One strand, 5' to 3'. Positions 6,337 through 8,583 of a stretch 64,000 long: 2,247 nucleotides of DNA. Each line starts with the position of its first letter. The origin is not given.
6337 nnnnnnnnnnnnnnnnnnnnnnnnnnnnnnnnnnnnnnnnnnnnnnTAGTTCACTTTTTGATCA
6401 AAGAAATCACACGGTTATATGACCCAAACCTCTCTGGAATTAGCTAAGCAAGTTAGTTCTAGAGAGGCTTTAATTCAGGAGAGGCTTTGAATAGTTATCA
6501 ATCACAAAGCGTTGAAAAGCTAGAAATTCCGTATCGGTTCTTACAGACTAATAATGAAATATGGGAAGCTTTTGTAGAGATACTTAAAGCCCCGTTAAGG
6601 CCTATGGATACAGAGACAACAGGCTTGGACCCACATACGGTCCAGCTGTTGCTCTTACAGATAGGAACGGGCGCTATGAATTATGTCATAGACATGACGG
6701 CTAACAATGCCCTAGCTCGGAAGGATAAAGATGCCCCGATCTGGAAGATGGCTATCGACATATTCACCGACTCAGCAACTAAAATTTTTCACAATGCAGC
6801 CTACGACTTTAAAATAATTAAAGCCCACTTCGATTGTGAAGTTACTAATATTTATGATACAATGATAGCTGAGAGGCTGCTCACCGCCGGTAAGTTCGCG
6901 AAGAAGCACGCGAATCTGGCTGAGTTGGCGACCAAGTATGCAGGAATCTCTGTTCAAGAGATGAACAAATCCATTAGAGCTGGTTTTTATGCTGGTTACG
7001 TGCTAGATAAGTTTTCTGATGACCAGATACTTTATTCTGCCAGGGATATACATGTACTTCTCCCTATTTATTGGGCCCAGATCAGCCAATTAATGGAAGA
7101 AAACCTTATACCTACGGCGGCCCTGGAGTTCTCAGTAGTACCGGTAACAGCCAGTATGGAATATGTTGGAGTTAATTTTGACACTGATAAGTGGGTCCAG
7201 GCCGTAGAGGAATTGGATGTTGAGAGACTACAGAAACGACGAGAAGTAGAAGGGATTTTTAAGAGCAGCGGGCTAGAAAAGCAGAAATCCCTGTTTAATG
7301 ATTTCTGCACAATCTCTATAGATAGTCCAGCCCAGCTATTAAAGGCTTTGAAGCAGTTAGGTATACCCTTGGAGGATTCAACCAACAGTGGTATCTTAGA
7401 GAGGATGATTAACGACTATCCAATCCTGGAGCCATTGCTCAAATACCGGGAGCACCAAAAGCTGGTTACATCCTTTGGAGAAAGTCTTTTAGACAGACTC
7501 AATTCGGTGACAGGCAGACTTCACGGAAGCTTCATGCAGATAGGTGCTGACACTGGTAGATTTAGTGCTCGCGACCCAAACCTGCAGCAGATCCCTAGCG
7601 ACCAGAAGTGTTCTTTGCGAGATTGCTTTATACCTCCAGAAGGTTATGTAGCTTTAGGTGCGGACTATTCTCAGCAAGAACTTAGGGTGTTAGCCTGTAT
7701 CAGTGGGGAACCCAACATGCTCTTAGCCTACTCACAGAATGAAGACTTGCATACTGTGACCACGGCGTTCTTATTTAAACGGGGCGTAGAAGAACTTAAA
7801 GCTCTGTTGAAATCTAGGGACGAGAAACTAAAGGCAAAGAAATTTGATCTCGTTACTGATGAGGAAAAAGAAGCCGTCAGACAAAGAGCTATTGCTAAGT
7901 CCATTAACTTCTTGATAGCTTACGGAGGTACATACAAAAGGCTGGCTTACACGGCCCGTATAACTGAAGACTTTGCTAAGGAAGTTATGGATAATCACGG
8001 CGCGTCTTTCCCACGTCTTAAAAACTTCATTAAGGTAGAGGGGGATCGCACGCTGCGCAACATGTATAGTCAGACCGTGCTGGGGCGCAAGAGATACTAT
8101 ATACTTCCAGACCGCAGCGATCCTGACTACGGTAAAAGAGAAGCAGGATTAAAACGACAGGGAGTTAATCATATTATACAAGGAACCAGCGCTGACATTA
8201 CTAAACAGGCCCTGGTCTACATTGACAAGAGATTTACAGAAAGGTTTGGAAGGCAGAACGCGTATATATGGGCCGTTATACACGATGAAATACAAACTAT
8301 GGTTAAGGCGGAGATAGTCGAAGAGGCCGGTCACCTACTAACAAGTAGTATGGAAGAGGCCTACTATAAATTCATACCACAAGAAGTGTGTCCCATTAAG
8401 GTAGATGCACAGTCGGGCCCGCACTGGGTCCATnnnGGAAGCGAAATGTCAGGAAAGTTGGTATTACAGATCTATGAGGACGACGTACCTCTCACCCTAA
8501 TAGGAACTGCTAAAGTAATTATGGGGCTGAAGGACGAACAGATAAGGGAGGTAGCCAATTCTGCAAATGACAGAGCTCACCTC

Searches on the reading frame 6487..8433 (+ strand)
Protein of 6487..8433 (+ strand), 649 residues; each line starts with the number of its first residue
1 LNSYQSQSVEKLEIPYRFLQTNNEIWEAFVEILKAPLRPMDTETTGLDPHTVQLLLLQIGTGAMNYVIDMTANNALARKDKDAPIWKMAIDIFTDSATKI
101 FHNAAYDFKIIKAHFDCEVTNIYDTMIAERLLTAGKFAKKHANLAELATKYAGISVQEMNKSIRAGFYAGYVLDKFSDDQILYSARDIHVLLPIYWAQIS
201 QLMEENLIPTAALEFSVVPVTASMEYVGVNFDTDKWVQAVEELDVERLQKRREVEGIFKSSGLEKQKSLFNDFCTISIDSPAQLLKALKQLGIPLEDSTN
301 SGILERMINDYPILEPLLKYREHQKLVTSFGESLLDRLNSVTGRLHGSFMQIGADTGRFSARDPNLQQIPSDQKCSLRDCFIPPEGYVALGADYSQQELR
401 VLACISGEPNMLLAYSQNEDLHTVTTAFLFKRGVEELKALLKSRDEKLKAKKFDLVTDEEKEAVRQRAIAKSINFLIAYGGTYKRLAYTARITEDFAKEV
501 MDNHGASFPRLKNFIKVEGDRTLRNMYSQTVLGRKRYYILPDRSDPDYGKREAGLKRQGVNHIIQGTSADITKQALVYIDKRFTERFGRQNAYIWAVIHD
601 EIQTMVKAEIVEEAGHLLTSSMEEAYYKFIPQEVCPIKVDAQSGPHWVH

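Call 12: search_protein_families(library=pfam, proteins=[window:6487-8433:+], max_evalue=0.01)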
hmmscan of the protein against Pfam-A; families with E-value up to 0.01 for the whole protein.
window:6487-8433:+ (649 aa): 3 families
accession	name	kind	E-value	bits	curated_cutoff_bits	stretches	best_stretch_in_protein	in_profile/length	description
PF00476.26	DNA_pol_A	-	3.7e-76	257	34.3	2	275-440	29-205/381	DNA polymerase family A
PF01612.26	DNA_pol_A_exo1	-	7.2e-23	81.7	23.6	1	17-195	2-165/173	3'-5' exonuclease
PF13482.12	RNase_H_2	-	2.1e-06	28.2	22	1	40-195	3-161/165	RNase_H superfamily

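Call 35: search_dna_similar(query=window:6487-8433:+, collection=phages, mode=protein, max_rows=15)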
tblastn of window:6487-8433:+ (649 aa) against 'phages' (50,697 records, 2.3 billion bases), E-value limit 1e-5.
Records with a match: 4888; places in all: 4889; records where one place covers at least 80% of the query: 1682.
Best place of each record, by identity: <60% 4888.
By first word of the organism name: Mycobacterium 992; Vibrio 586; Salmonella 329; Staphylococcus 326; Microbacterium 325; Pseudomonas 263; Bacillus 257; Escherichia 224; Klebsiella 200; Enterococcus 147; and 113 more.
By host as written in the record: Mycobacterium smegmatis mc2 155 712; - 676; Microbacterium foliorum NRRL B-24224 141; Microbacterium foliorum NRRL B-24224 SEA 137; Mycobacterium smegmatis mc#155 131; Staphylococcus aureus 105; Klebsiella pneumoniae 96; Escherichia coli 78; and 816 more.
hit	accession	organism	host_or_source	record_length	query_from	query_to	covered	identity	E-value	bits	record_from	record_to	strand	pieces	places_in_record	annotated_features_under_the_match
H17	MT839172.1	Bacteriophage sp.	human fecal samples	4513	9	648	99%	29.4%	2e-55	209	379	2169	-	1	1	record has no annotation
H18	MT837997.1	Bacteriophage sp.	human fecal samples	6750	16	648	98%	28.1%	5e-49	191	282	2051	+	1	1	record has no annotation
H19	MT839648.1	Bacteriophage sp.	human fecal samples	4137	16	648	98%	27.5%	9e-50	192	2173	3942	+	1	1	record has no annotation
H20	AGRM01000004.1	Salmonella enterica subsp. houtenae str. ATCC BAA-1581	Homo sapiens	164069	27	647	96%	28.0%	4e-39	160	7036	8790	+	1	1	DNA-directed DNA polymerase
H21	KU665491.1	Bacillus phage Mgbh1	Bacillus sp. MGK1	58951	18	647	97%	27.4%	2e-43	174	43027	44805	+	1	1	DNA-directed DNA polymerase-like protein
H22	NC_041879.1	Bacillus phage Mgbh1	Bacillus sp. MGK1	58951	18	647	97%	27.4%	2e-43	174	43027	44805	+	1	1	DNA polymerase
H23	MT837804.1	Bacteriophage sp.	human fecal samples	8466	16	649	98%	27.2%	9e-44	175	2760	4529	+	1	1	record has no annotation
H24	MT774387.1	uncultured phage cr111_1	human feces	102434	36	649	95%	28.0%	6e-51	197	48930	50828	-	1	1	DNA polymerase I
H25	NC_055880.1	uncultured phage cr111_1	human feces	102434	36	649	95%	28.0%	6e-51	197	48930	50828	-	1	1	DNA polymerase I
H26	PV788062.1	Clostridium phage CS02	Clostridium sporogenes ATCC-15579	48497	40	647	94%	28.3%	2e-39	162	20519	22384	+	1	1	DNA polymerase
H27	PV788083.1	Clostridium phage CS32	Clostridium sporogenes ATCC-15579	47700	40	647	94%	27.9%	5e-39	160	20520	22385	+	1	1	DNA polymerase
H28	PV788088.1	Clostridium phage CS38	Clostridium sporogenes ATCC-15579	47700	40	647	94%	27.9%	5e-39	160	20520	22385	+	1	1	DNA polymerase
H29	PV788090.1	Clostridium phage CS43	Clostridium sporogenes ATCC-15579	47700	40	647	94%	27.9%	5e-39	160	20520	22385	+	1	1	DNA polymerase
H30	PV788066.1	Clostridium phage CS06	Clostridium sporogenes ATCC-15579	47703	40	647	94%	27.9%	5e-39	160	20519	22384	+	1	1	DNA polymerase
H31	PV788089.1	Clostridium phage CS42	Clostridium sporogenes ATCC-15579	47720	40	647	94%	27.9%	5e-39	160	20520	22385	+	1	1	DNA polymerase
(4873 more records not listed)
